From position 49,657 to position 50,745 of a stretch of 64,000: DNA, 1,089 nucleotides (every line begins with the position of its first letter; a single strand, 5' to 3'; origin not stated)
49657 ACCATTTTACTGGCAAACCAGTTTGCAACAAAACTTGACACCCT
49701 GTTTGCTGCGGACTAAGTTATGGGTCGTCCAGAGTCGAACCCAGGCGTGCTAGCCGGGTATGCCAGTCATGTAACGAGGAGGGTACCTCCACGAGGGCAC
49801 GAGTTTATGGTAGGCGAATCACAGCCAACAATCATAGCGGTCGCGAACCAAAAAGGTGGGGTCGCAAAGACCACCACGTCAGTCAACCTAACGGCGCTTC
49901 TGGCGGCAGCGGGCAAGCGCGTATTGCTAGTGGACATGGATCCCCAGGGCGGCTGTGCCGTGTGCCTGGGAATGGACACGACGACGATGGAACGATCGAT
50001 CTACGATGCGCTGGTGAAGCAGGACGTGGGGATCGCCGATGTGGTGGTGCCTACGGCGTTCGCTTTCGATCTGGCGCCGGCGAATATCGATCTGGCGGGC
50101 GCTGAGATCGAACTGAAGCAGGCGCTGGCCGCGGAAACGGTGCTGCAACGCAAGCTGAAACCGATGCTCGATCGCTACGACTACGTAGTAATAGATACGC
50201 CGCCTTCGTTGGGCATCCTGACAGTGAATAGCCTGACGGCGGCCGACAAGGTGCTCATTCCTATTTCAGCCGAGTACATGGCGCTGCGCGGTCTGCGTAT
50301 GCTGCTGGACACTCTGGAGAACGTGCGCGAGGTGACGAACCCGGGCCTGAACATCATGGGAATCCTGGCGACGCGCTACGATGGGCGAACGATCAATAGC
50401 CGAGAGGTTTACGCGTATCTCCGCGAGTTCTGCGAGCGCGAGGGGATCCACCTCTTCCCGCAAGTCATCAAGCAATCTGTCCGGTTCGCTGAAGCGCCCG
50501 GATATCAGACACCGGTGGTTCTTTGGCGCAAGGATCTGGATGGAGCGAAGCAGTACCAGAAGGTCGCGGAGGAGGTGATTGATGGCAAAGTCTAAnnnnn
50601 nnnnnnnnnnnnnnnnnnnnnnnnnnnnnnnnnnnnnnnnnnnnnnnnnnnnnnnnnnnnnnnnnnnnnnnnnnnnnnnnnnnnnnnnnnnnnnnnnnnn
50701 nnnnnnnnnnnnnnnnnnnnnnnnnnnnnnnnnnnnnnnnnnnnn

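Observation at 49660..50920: Orphan ParA ATPase with a small non-ParB partner and a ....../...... operator-like promoter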

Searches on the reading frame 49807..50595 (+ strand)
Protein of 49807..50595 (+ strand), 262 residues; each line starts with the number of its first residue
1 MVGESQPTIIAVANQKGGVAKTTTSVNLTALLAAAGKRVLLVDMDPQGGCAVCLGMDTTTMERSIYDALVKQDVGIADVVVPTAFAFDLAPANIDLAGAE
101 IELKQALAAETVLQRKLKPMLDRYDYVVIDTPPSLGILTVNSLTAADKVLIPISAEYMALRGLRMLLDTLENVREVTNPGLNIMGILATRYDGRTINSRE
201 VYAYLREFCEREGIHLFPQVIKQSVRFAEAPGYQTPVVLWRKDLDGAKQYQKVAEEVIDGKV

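Call 3: search_protein_families(library=pfam, proteins=[window:49807-50595:+], max_evalue=0.1)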
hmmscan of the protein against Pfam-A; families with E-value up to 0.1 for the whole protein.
window:49807-50595:+ (262 aa): 8 families
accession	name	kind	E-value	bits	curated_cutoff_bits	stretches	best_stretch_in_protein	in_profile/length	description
PF13614.12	AAA_31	-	3.3e-59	200.3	27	1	8-183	2-177/177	AAA domain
PF01656.29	CbiA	-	3.7e-24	85.5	25.4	1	10-237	1-125/125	CobQ/CobB/MinD/ParA nucleotide binding domain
PF10609.15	ParA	-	3.1e-10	40.3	27.1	1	8-257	4-245/246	NUBPL iron-transfer P-loop NTPase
PF09140.17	MipZ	-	1.3e-09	38.2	20.7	1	9-158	2-134/262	ATPase MipZ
PF06564.18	CBP_BcsQ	-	2.7e-09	37.3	21.3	1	9-254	3-230/234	Cellulose biosynthesis protein BcsQ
PF00142.24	Fer4_NifH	-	2.9e-09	37.2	25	1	15-260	7-247/271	4Fe-4S iron sulfur cluster binding proteins, NifH/frxC family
PF02374.21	ArsA_ATPase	-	6.4e-07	29.3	24.3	1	15-134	8-135/305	Anion-transporting ATPase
PF07015.17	VirC1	-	0.0038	17.1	24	1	9-45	3-39/231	VirC1 protein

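Call 4: search_protein_families(library=ncbifam, proteins=[window:49807-50595:+], max_evalue=0.1)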
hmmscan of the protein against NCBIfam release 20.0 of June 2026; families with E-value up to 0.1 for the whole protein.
window:49807-50595:+ (262 aa): 34 families (the best 25 are shown)
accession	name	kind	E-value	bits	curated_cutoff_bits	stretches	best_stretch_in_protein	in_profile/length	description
TIGR03453.1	partition_RepA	equivalog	4.5e-33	114.6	348.45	1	8-211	105-327/387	plasmid partitioning protein RepA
NF041546.1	ParA_partition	equivalog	5.9e-31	107.6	180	2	9-50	1-42/203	ParA family partition ATPase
NF010443.0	PRK13869.1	subfamily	3.3e-23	82.1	446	1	8-212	122-345/405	plasmid-partitioning protein RepA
TIGR01969.1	minD_arch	subfamily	1.3e-19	70.3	201.75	1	9-259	2-232/251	cell division ATPase MinD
NF010259.0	PRK13705.1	equivalog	6.9e-19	68.1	725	1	4-174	103-289/388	plasmid-partitioning protein SopA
NF041283.1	PrgP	equivalog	8.4e-18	64.7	400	1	9-227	4-228/297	ParA superfamily DNA segregation protein PrgP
TIGR01968.1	minD_bact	equivalog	3.3e-17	62.7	212.9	1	9-257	3-236/261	septum site-determining protein MinD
TIGR03371.1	cellulose_yhjQ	equivalog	2.5e-15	56.7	157.85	1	9-255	3-239/246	cellulose biosynthesis protein BcsQ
TIGR03018.1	pepcterm_TyrKin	hypoth_equivalog_domain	5e-10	39.1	230.65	1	8-172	36-198/207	XrtA-associated tyrosine autokinase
NF008079.0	PRK10818.1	equivalog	1.4e-09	37.7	508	1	8-257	3-246/270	septum site-determining protein MinD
TIGR01287.1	nifH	equivalog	6.6e-09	35.5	394.35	1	15-69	7-59/275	nitrogenase iron protein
TIGR01007.1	eps_fam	subfamily_domain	8.9e-09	35.2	108.05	1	8-164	18-169/204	polysaccharide biosynthesis tyrosine autokinase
NF047398.1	AAA_KGGVGR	domain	9.4e-09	35.9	90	1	7-78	2-74/190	KGGVGR-motif variant AAA ATPase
NF053622.1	ATPseBagAMYCTU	equivalog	6.6e-08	32.3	400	1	13-72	12-72/325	ATPase BagA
NF009701.0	PRK13230.1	subfamily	1.4e-07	30.8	350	1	15-60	8-55/291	nitrogenase reductase-like protein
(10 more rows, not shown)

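Call 11: search_solved_structures(query=window:49807-50592:+, max_evalue=1e-10, show_alignments=1)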
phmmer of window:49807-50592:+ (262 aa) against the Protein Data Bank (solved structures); distinct sequences matched with E-value up to 1e-10: 16.
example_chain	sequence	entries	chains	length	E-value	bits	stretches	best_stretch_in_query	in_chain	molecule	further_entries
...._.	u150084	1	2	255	1.4e-53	185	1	9-257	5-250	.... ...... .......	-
4pfs_A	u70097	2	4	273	1.5e-52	181.7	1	8-256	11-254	Cobyrinic Acid a,c-diamide synthase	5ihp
1wcv_1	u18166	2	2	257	1.7e-52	181.5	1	10-258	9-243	SEGREGATION PROTEIN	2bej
5if9_A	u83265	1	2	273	1.8e-52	181.4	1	8-256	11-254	Cobyrinic Acid a,c-diamide synthase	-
2bek_A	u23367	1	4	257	2.3e-51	177.8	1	10-258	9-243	SEGREGATION PROTEIN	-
6iub_A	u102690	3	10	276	7.6e-49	169.5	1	6-260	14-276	SpoOJ regulator (Soj)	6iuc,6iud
8jmj_A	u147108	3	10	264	1.7e-47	165.1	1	8-260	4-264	SpoOJ regulator (Soj)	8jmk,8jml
7dut_A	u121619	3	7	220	1.5e-20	76.9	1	9-173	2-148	SOJ protein (Soj)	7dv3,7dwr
6non_A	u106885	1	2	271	1.4e-19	73.7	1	9-229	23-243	Cobyrinic acid ac-diamide synthase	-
6noo_A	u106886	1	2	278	1.5e-19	73.6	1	9-230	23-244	Maintenance of carboxysome positioning A protein, MCDA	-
6nop_B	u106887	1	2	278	2e-18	69.9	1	9-230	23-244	Cobyrinic acid ac-diamide synthase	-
3k9g_A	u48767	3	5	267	2.2e-17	66.5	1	5-165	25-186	PF-32 protein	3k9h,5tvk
2oze_A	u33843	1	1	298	1.1e-14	57.6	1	10-225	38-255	Orf delta'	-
1g3q_A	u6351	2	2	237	2.1e-13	53.5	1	9-257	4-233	CELL DIVISION INHIBITOR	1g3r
1ion_A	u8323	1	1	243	1.8e-12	50.4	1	8-257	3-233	PROBABLE CELL DIVISION INHIBITOR MIND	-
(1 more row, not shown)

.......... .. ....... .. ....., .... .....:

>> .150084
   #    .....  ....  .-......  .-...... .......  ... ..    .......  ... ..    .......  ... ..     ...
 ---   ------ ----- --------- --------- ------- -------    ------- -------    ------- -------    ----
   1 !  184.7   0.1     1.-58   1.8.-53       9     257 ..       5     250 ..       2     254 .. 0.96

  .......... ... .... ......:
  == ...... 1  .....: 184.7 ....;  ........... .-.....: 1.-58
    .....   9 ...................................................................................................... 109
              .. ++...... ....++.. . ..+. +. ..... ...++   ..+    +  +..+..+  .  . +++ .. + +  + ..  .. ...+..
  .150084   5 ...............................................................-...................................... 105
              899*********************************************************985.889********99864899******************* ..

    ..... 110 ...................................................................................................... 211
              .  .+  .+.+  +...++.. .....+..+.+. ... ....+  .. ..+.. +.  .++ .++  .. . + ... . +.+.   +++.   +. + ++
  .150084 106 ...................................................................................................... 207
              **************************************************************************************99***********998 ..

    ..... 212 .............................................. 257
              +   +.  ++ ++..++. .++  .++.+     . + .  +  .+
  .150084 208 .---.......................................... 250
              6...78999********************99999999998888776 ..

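Call 52: find_homologous_proteins(query=window:49807-50592:+, max_evalue=1e-40)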
Query window:49807-50592:+ (262 aa): 7834 proteins with E <= 1e-40 among 8000 candidates; the best 120 are listed.
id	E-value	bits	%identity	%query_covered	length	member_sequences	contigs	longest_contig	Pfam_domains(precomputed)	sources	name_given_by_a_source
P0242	8.9e-151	518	91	100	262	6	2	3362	PF00142.25,PF10609.16,PF01656.30,PF13614.13,PF09140.18,PF06564.19,PF02374.22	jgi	jgi:chromosome partitioning protein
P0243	1.5e-148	511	90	100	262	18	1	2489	PF00142.25,PF10609.16,PF01656.30,PF13614.13,PF09140.18,PF06564.19,PF02374.22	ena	-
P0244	8.7e-148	508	89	100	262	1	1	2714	PF00142.25,PF10609.16,PF01656.30,PF13614.13,PF09140.18,PF06564.19,PF02374.22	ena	-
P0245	3.6e-147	506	90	100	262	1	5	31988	PF00142.25,PF10609.16,PF01656.30,PF13614.13,PF09140.18,PF06564.19,PF02374.22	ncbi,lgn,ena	-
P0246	7.3e-142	489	86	99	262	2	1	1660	PF00142.25,PF10609.16,PF01656.30,PF13614.13,PF09140.18,PF06564.19,PF02374.22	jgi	jgi:chromosome partitioning protein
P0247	7.1e-141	486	86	98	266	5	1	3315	PF00142.25,PF10609.16,PF01656.30,PF13614.13,PF09140.18,PF06564.19,PF02374.22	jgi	jgi:chromosome partitioning protein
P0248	1.9e-140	484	86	98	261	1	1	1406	PF00142.25,PF10609.16,PF01656.30,PF13614.13,PF09140.18,PF06564.19,PF02374.22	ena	-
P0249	6.8e-140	482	84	100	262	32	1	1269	PF00142.25,PF10609.16,PF01656.30,PF13614.13,PF09140.18,PF06564.19,PF02374.22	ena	-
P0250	9.2e-140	482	86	98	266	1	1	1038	PF00142.25,PF10609.16,PF01656.30,PF13614.13,PF09140.18,PF06564.19,PF02374.22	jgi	jgi:chromosome partitioning protein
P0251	1.4e-139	481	86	98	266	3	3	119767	PF00142.25,PF10609.16,PF01656.30,PF13614.13,PF09140.18,PF06564.19,PF02374.22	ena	-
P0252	4.6e-139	480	83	100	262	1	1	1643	PF00142.25,PF10609.16,PF01656.30,PF13614.13,PF09140.18,PF06564.19,PF02374.22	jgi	jgi:chromosome partitioning protein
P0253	1.0e-138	479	83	100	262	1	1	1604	PF00142.25,PF10609.16,PF01656.30,PF13614.13,PF09140.18,PF06564.19,PF02374.22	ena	-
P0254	1.4e-137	475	84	99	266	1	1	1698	PF00142.25,PF10609.16,PF01656.30,PF13614.13,PF09140.18,PF06564.19,PF02374.22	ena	-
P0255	1.2e-136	472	84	100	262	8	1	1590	PF00142.25,PF10609.16,PF01656.30,PF13614.13,PF09140.18,PF06564.19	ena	-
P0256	1.9e-136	471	82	100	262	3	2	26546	PF00142.25,PF10609.16,PF01656.30,PF13614.13,PF09140.18,PF06564.19,PF02374.22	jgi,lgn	jgi:chromosome partitioning protein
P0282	4.7e-122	424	72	100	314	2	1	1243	PF00142.25,PF12728.14,PF10609.16,PF01656.30,PF13614.13,PF09140.18,PF06564.19,PF02374.22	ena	-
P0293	1.2e-110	387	66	99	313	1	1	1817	PF00142.25,PF12728.14,PF10609.16,PF01656.30,PF13614.13,PF09140.18,PF06564.19,PF02374.22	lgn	-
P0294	4.6e-109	382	68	98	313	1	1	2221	PF00142.25,PF12728.14,PF10609.16,PF01656.30,PF13614.13,PF09140.18,PF06564.19,PF02374.22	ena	-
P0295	6.6e-109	381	67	99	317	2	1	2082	PF00142.25,PF12728.14,PF10609.16,PF01656.30,PF13614.13,PF09140.18,PF06564.19,PF02374.22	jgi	jgi:chromosome partitioning protein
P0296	6.9e-109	381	66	99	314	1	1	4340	PF00142.25,PF12728.14,PF10609.16,PF01656.30,PF13614.13,PF09140.18,PF06564.19,PF02374.22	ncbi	-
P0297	9.9e-109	380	66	99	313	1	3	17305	PF00142.25,PF12728.14,PF10609.16,PF01656.30,PF13614.13,PF09140.18,PF06564.19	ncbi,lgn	-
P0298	1.3e-108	380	66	98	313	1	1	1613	PF00142.25,PF12728.14,PF10609.16,PF01656.30,PF13614.13,PF09140.18,PF06564.19,PF02374.22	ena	-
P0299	1.6e-108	380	63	99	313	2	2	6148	PF00142.25,PF12728.14,PF10609.16,PF01656.30,PF13614.13,PF09140.18,PF06564.19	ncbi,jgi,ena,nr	ncbi:MAG TPA: AAA family ATPase [Chloroflexota bacterium]|nr:AAA family ATPase [Chloroflexota bacter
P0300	1.6e-108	380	65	99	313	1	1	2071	PF00142.25,PF12728.14,PF10609.16,PF01656.30,PF13614.13,PF09140.18,PF06564.19,PF02374.22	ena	-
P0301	1.8e-108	380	65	98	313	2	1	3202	PF00142.25,PF12728.14,PF10609.16,PF01656.30,PF13614.13,PF09140.18,PF06564.19,PF02374.22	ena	-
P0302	2.2e-108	379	64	99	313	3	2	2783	PF00142.25,PF12728.14,PF10609.16,PF01656.30,PF13614.13,PF09140.18,PF06564.19,PF02374.22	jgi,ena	jgi:chromosome partitioning protein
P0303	2.5e-108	379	65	100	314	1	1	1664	PF00142.25,PF12728.14,PF10609.16,PF01656.30,PF13614.13,PF09140.18,PF06564.19,PF02374.22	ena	-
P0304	2.6e-108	379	65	100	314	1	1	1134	PF00142.25,PF12728.14,PF10609.16,PF01656.30,PF13614.13,PF09140.18,PF06564.19,PF02374.22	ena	-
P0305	2.6e-108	379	65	99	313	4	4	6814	PF00142.25,PF12728.14,PF10609.16,PF01656.30,PF13614.13,PF09140.18,PF06564.19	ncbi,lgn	-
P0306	2.7e-108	379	65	98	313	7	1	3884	PF00142.25,PF12728.14,PF10609.16,PF01656.30,PF13614.13,PF09140.18,PF06564.19,PF02374.22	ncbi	-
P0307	3.6e-108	379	67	97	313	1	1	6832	PF00142.25,PF12728.14,PF10609.16,PF01656.30,PF13614.13,PF09140.18,PF06564.19,PF02374.22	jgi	jgi:chromosome partitioning protein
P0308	5.1e-108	378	64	98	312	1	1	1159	PF00142.25,PF12728.14,PF10609.16,PF01656.30,PF13614.13,PF09140.18,PF06564.19,PF02374.22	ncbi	-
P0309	6.8e-108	378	65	100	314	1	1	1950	PF00142.25,PF12728.14,PF10609.16,PF01656.30,PF13614.13,PF09140.18,PF06564.19,PF02374.22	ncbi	-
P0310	7.3e-108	378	65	98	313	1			PF00142.25,PF12728.14,PF10609.16,PF01656.30,PF13614.13,PF09140.18,PF06564.19,PF02374.22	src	-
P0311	1.0e-107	377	66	99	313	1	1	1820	PF00142.25,PF12728.14,PF10609.16,PF01656.30,PF13614.13,PF09140.18,PF06564.19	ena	-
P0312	1.0e-107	377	66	99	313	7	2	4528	PF00142.25,PF12728.14,PF10609.16,PF01656.30,PF13614.13,PF09140.18,PF06564.19,PF02374.22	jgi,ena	jgi:chromosome partitioning protein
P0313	1.0e-107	377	65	99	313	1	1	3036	PF00142.25,PF12728.14,PF10609.16,PF01656.30,PF13614.13,PF09140.18,PF06564.19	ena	-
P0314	1.1e-107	377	66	98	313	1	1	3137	PF00142.25,PF12728.14,PF10609.16,PF01656.30,PF13614.13,PF09140.18,PF06564.19,PF02374.22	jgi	jgi:chromosome partitioning protein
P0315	1.4e-107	377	66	99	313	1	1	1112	PF00142.25,PF12728.14,PF10609.16,PF01656.30,PF13614.13,PF09140.18,PF06564.19,PF02374.22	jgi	jgi:chromosome partitioning protein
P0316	1.5e-107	377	64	99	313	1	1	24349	PF00142.25,PF12728.14,PF10609.16,PF01656.30,PF13614.13,PF09140.18,PF06564.19,PF02374.22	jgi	jgi:chromosome partitioning protein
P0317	1.8e-107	376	65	99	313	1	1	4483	PF00142.25,PF12728.14,PF10609.16,PF01656.30,PF13614.13,PF09140.18,PF06564.19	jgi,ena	-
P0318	2.1e-107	376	66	99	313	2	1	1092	PF00142.25,PF12728.14,PF10609.16,PF01656.30,PF13614.13,PF09140.18,PF06564.19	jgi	jgi:chromosome partitioning protein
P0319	2.6e-107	376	65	96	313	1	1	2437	PF00142.25,PF12728.14,PF10609.16,PF01656.30,PF13614.13,PF09140.18,PF06564.19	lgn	-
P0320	3.0e-107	376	66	100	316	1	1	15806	PF00142.25,PF12728.14,PF10609.16,PF01656.30,PF13614.13,PF09140.18,PF06564.19,PF02374.22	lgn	-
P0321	3.3e-107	375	63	99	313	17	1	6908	PF00142.25,PF12728.14,PF10609.16,PF01656.30,PF13614.13,PF09140.18,PF06564.19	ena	-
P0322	3.4e-107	375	67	96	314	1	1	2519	PF00142.25,PF12728.14,PF10609.16,PF01656.30,PF13614.13,PF09140.18,PF06564.19,PF02374.22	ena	-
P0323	3.7e-107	375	65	100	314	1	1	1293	PF00142.25,PF12728.14,PF10609.16,PF01656.30,PF13614.13,PF09140.18,PF06564.19,PF02374.22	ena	-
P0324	8.4e-107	374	63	99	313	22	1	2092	PF00142.25,PF12728.14,PF10609.16,PF01656.30,PF13614.13,PF09140.18,PF06564.19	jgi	jgi:chromosome partitioning protein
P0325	1.3e-106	373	64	97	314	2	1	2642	PF00142.25,PF12728.14,PF10609.16,PF01656.30,PF13614.13,PF09140.18,PF06564.19,PF02374.22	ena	-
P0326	1.4e-106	373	63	99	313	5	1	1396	PF00142.25,PF12728.14,PF10609.16,PF01656.30,PF13614.13,PF09140.18,PF06564.19,PF02374.22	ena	-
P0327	2.5e-106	373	65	99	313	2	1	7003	PF00142.25,PF12728.14,PF10609.16,PF01656.30,PF13614.13,PF09140.18,PF06564.19,PF02374.22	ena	-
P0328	3.5e-106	372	63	99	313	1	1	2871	PF12728.14,PF10609.16,PF01656.30,PF13614.13,PF09140.18,PF06564.19,PF02374.22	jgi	jgi:chromosome partitioning protein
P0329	3.5e-106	372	63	99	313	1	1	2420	PF12728.14,PF10609.16,PF01656.30,PF13614.13,PF09140.18,PF06564.19,PF02374.22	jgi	jgi:chromosome partitioning protein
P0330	3.7e-106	372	63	99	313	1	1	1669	PF00142.25,PF12728.14,PF10609.16,PF01656.30,PF13614.13,PF09140.18,PF06564.19,PF02374.22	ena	-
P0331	4.3e-106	372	64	99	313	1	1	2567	PF00142.25,PF12728.14,PF10609.16,PF01656.30,PF13614.13,PF09140.18,PF06564.19,PF02374.22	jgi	-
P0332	5.1e-106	372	65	99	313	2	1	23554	PF00142.25,PF12728.14,PF10609.16,PF01656.30,PF13614.13,PF09140.18,PF06564.19,PF02374.22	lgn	-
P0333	6.6e-106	371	62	99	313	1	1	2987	PF12728.14,PF10609.16,PF01656.30,PF13614.13,PF09140.18,PF06564.19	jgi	jgi:chromosome partitioning protein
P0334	8.6e-106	371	64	99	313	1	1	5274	PF00142.25,PF12728.14,PF10609.16,PF01656.30,PF13614.13,PF09140.18,PF06564.19,PF02374.22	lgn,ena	-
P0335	1.2e-105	370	66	98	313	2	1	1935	PF00142.25,PF12728.14,PF10609.16,PF01656.30,PF13614.13,PF09140.18,PF06564.19,PF02374.22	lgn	-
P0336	1.7e-105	370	65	99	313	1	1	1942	PF00142.25,PF12728.14,PF10609.16,PF01656.30,PF13614.13,PF09140.18,PF06564.19,PF02374.22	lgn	-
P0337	2.0e-105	370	63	99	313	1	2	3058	PF00142.25,PF12728.14,PF10609.16,PF01656.30,PF13614.13,PF09140.18,PF06564.19,PF02374.22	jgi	jgi:chromosome partitioning protein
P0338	2.1e-105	370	63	99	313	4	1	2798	PF12728.14,PF10609.16,PF01656.30,PF13614.13,PF09140.18,PF06564.19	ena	-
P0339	2.4e-105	369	63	96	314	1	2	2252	PF00142.25,PF12728.14,PF10609.16,PF01656.30,PF13614.13,PF09140.18,PF06564.19,PF02374.22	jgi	jgi:chromosome partitioning protein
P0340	3.2e-105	369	65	98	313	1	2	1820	PF00142.25,PF12728.14,PF10609.16,PF01656.30,PF13614.13,PF09140.18,PF06564.19,PF02374.22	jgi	jgi:chromosome partitioning protein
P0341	4.3e-105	369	63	99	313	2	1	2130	PF00142.25,PF12728.14,PF10609.16,PF01656.30,PF13614.13,PF09140.18,PF06564.19,PF02374.22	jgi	jgi:chromosome partitioning protein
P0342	7.2e-105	368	65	99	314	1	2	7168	PF00142.25,PF12728.14,PF10609.16,PF01656.30,PF13614.13,PF09140.18,PF06564.19,PF02374.22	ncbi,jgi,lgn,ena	-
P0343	7.3e-105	368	63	99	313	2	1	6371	PF00142.25,PF12728.14,PF10609.16,PF01656.30,PF13614.13,PF09140.18,PF06564.19,PF02374.22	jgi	jgi:chromosome partitioning protein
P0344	1.1e-104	367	63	99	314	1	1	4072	PF00142.25,PF12728.14,PF10609.16,PF01656.30,PF13614.13,PF09140.18,PF06564.19,PF02374.22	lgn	-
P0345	2.9e-104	366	63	99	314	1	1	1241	PF00142.25,PF12728.14,PF10609.16,PF01656.30,PF13614.13,PF09140.18,PF06564.19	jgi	-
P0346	4.1e-104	365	68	95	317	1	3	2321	PF00142.25,PF12728.14,PF10609.16,PF01656.30,PF13614.13,PF09140.18,PF06564.19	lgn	-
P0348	4.9e-104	365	65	96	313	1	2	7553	PF00142.25,PF12728.14,PF10609.16,PF01656.30,PF13614.13,PF09140.18,PF06564.19,PF02374.22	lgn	-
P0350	5.4e-104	365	64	99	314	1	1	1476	PF00142.25,PF12728.14,PF10609.16,PF01656.30,PF13614.13,PF09140.18,PF06564.19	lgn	-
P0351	8.0e-104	364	64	100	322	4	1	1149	PF00142.25,PF12728.14,PF10609.16,PF01656.30,PF13614.13,PF09140.18,PF06564.19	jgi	jgi:chromosome partitioning protein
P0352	1.8e-103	363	62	99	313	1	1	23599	PF12728.14,PF10609.16,PF01656.30,PF13614.13,PF09140.18,PF06564.19,PF02374.22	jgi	jgi:chromosome partitioning protein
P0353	3.4e-103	362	60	100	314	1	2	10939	PF00142.25,PF12728.14,PF10609.16,PF01656.30,PF13614.13,PF09140.18,PF06564.19,PF02374.22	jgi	jgi:chromosome partitioning protein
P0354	4.4e-103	362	64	97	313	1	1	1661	PF00142.25,PF12728.14,PF10609.16,PF01656.30,PF13614.13,PF09140.18,PF06564.19,PF02374.22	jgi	jgi:chromosome partitioning protein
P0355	4.8e-103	362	62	96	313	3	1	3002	PF00142.25,PF12728.14,PF10609.16,PF01656.30,PF13614.13,PF09140.18,PF06564.19,PF02374.22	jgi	jgi:chromosome partitioning protein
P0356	6.7e-103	361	67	94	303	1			PF00142.25,PF12728.14,PF10609.16,PF01656.30,PF13614.13,PF09140.18,PF06564.19,PF02374.22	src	-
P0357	1.4e-102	360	65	97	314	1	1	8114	PF00142.25,PF12728.14,PF10609.16,PF01656.30,PF13614.13,PF09140.18,PF06564.19,PF02374.22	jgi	jgi:chromosome partitioning protein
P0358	1.5e-102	360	64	98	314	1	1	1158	PF00142.25,PF12728.14,PF10609.16,PF01656.30,PF13614.13,PF09140.18,PF06564.19,PF02374.22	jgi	jgi:chromosome partitioning protein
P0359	1.7e-102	360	63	98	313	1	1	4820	PF00142.25,PF12728.14,PF10609.16,PF01656.30,PF13614.13,PF09140.18,PF06564.19,PF02374.22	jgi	-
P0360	3.8e-102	359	63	99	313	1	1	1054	PF00142.25,PF12728.14,PF10609.16,PF01656.30,PF13614.13,PF09140.18,PF06564.19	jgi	-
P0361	4.9e-102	358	64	99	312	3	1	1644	PF00142.25,PF12728.14,PF10609.16,PF01656.30,PF13614.13,PF09140.18,PF06564.19,PF02374.22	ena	-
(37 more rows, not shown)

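Call 64: find_encoding_contigs(protein=P0282, flank=3000, max_places=2)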
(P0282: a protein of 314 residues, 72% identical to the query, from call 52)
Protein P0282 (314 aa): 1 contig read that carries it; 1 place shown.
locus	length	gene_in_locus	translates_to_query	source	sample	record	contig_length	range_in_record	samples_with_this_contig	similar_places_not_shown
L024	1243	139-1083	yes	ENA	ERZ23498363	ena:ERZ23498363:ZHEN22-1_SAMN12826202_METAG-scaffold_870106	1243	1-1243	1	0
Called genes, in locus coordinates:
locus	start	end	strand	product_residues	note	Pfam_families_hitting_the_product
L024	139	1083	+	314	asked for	PF12728:HTH_17, PF10609:ParA, PF13614:AAA_31, PF00142:Fer4_NifH (faint), PF01656:CbiA, PF02374:ArsA_ATPase (weak), PF06564:CBP_BcsQ (weak), PF09140:MipZ (faint)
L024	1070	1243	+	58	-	?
